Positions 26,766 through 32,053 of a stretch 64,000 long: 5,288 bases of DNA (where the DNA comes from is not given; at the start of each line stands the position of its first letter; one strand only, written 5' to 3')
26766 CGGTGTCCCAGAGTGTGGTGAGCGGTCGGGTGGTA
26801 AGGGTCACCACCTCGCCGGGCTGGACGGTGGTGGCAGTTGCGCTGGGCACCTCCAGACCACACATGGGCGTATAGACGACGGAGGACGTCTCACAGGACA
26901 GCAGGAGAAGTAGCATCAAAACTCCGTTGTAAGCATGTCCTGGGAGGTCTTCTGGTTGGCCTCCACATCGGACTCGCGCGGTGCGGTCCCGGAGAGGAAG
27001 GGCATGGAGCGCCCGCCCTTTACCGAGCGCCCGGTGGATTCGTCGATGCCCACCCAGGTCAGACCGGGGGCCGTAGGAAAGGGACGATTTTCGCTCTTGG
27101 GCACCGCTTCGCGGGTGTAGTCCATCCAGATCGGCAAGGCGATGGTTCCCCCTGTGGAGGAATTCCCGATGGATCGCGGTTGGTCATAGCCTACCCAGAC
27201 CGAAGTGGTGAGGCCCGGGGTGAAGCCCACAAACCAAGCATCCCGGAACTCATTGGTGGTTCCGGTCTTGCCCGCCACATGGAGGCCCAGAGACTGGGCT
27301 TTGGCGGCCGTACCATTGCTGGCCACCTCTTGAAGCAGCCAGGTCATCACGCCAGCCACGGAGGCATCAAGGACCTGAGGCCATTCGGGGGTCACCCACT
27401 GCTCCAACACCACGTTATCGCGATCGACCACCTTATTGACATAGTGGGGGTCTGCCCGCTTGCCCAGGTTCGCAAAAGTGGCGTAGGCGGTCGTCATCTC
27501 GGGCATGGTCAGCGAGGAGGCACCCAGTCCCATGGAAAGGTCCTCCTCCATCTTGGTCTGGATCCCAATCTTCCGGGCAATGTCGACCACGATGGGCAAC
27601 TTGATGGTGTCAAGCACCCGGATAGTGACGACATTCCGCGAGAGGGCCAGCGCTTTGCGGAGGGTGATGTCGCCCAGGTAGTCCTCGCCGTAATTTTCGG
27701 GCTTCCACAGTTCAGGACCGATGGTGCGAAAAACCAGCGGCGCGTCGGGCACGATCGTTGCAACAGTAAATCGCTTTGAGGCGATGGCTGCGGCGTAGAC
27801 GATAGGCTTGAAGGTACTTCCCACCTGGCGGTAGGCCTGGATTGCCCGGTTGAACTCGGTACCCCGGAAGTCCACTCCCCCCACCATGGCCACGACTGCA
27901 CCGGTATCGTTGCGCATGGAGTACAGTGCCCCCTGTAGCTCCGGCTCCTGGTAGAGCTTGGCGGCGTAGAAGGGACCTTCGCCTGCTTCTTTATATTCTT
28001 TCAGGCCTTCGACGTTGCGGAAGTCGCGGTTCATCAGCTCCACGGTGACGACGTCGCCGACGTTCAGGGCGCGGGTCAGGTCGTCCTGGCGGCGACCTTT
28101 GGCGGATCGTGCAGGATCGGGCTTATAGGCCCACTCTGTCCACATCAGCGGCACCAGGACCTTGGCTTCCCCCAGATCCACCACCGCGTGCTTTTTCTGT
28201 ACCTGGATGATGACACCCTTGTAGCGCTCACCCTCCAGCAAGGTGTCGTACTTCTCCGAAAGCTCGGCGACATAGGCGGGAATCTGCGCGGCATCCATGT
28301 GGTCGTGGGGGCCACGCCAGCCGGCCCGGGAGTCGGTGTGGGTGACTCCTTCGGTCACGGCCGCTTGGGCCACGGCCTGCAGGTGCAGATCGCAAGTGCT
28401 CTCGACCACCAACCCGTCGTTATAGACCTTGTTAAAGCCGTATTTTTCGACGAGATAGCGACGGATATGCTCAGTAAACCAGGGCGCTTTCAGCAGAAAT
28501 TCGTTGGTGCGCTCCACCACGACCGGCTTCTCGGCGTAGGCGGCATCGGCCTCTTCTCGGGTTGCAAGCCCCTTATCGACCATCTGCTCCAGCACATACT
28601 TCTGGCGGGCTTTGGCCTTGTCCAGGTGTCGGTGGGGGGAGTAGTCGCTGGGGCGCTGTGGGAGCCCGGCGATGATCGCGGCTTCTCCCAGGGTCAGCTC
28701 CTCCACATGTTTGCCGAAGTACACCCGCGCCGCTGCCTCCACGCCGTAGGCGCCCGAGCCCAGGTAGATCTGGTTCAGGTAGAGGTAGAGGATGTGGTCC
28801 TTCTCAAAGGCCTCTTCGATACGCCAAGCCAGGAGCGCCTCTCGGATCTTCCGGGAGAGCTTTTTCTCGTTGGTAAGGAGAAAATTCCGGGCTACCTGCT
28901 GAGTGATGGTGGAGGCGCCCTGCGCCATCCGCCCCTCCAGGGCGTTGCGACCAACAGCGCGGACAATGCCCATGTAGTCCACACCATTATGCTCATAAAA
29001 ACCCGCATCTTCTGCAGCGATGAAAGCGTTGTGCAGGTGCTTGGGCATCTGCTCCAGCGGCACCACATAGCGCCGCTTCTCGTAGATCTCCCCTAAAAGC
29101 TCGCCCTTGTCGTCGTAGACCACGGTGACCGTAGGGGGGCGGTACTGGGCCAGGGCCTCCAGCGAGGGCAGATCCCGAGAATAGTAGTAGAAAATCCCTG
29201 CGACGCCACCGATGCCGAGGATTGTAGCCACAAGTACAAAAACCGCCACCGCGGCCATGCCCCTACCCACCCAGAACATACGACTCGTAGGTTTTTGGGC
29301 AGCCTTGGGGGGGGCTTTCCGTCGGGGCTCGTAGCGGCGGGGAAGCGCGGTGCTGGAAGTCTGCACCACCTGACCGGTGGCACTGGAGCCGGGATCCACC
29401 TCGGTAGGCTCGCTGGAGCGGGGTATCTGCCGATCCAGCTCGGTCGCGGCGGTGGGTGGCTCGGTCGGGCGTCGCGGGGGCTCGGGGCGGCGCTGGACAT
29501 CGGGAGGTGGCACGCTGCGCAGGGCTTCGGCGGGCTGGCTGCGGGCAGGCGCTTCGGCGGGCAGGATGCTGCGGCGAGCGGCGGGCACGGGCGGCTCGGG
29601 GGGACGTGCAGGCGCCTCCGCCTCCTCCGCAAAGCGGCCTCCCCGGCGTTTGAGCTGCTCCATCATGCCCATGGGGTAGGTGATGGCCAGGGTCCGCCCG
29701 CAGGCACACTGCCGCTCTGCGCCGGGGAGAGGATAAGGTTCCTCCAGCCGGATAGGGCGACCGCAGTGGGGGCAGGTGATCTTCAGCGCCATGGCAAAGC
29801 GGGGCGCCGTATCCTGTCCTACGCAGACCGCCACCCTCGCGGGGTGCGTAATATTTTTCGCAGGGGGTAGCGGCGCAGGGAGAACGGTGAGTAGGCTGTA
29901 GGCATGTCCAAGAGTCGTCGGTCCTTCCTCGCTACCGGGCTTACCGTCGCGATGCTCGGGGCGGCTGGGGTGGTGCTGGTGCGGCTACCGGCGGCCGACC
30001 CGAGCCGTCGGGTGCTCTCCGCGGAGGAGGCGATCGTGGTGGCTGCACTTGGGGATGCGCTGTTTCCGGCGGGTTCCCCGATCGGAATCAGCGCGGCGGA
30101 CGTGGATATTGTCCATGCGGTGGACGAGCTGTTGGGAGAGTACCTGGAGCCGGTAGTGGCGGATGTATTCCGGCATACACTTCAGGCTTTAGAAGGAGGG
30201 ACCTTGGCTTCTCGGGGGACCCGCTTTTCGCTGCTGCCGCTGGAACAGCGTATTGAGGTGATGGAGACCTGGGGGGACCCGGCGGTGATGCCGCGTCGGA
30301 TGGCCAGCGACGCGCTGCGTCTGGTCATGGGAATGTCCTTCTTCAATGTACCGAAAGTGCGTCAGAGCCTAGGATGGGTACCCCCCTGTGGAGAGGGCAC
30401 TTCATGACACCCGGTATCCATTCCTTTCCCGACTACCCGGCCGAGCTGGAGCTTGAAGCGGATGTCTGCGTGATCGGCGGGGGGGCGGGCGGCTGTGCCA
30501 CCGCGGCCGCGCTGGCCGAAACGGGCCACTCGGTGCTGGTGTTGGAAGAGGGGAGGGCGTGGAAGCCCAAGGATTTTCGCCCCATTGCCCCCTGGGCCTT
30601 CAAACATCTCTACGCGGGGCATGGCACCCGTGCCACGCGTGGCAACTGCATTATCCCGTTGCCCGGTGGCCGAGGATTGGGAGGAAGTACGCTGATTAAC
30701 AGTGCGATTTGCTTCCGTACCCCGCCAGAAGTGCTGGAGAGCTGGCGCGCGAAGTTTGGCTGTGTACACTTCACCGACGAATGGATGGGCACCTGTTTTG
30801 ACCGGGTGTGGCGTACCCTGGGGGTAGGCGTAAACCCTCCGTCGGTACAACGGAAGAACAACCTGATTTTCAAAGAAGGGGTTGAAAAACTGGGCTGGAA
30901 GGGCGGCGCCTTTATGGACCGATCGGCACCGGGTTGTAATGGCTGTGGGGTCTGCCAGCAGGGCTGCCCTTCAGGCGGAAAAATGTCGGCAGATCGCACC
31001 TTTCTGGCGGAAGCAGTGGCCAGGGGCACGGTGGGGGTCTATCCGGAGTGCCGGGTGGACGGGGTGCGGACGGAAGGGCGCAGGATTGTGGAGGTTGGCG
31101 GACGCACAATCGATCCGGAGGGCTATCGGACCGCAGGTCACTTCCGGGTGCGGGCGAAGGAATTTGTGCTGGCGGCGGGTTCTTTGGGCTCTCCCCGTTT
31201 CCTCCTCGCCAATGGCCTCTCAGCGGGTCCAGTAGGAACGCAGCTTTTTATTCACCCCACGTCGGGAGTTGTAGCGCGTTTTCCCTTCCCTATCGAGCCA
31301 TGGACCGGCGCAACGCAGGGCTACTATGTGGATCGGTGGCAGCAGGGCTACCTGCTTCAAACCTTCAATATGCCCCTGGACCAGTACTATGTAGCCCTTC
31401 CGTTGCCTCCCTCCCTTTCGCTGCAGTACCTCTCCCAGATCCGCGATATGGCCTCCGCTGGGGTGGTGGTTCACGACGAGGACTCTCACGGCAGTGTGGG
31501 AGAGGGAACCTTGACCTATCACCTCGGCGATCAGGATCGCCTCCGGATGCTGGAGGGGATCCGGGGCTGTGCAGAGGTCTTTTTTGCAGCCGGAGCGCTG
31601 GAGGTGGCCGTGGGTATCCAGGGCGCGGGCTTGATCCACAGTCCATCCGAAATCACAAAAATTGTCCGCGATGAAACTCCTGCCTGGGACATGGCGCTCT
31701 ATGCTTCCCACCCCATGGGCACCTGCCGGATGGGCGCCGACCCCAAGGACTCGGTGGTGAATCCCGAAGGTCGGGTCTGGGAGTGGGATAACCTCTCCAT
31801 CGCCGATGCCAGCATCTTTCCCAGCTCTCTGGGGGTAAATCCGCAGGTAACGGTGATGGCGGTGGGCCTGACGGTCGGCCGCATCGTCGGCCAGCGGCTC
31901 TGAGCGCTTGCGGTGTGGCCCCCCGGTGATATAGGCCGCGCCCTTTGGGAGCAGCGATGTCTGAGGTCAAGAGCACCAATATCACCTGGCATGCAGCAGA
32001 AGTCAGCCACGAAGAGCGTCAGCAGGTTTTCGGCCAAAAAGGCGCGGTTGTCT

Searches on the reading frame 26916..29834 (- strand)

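Call 68: search_protein_families(library=pfam, proteins=[window:26916-29834:-], max_evalue=0.001)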
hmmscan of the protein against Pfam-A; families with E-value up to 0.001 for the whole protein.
window:26916-29834:- (972 aa): 4 families
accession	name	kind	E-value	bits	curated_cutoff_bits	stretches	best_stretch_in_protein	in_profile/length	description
PF00912.28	Transgly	-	3.2e-67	225.8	27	1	244-418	2-177/178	Transglycosylase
PF00905.27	Transpeptidase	-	3.1e-28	99.3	22.1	1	640-884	6-279/299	Penicillin binding protein transpeptidase domain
PF17092.11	PCB_OB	-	2.1e-08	35.3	27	1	506-631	1-109/111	Penicillin-binding protein OB-like domain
PF00575.29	S1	-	0.00092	20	22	0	534-596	4-55/74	S1 RNA binding domain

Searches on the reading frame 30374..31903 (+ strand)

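Call 69: search_protein_families(library=pfam, proteins=[window:30374-31903:+], max_evalue=0.0001)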
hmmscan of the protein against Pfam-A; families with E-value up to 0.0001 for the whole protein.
window:30374-31903:+ (509 aa): 6 families
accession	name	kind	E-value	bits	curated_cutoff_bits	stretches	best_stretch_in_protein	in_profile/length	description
PF00732.25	GMC_oxred_N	-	4.1e-39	135.1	23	1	77-295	2-217/218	GMC oxidoreductase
PF05199.19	GMC_oxred_C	-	2.7e-27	96.5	24.6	1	380-498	22-139/139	GMC oxidoreductase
PF01266.30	DAO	-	2.4e-11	44.2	27.9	1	30-60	1-31/353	FAD dependent oxidoreductase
PF00890.30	FAD_binding_2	-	4.8e-07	29.7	20.4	0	30-61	1-32/414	FAD binding domain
PF13450.12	NAD_binding_8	-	1.6e-05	25.5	21.9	1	33-60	1-28/68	NAD(P)-binding Rossmann-like domain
PF07992.20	Pyr_redox_2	-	4.2e-05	23.6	26.1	0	30-62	2-34/291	Pyridine nucleotide-disulphide oxidoreductase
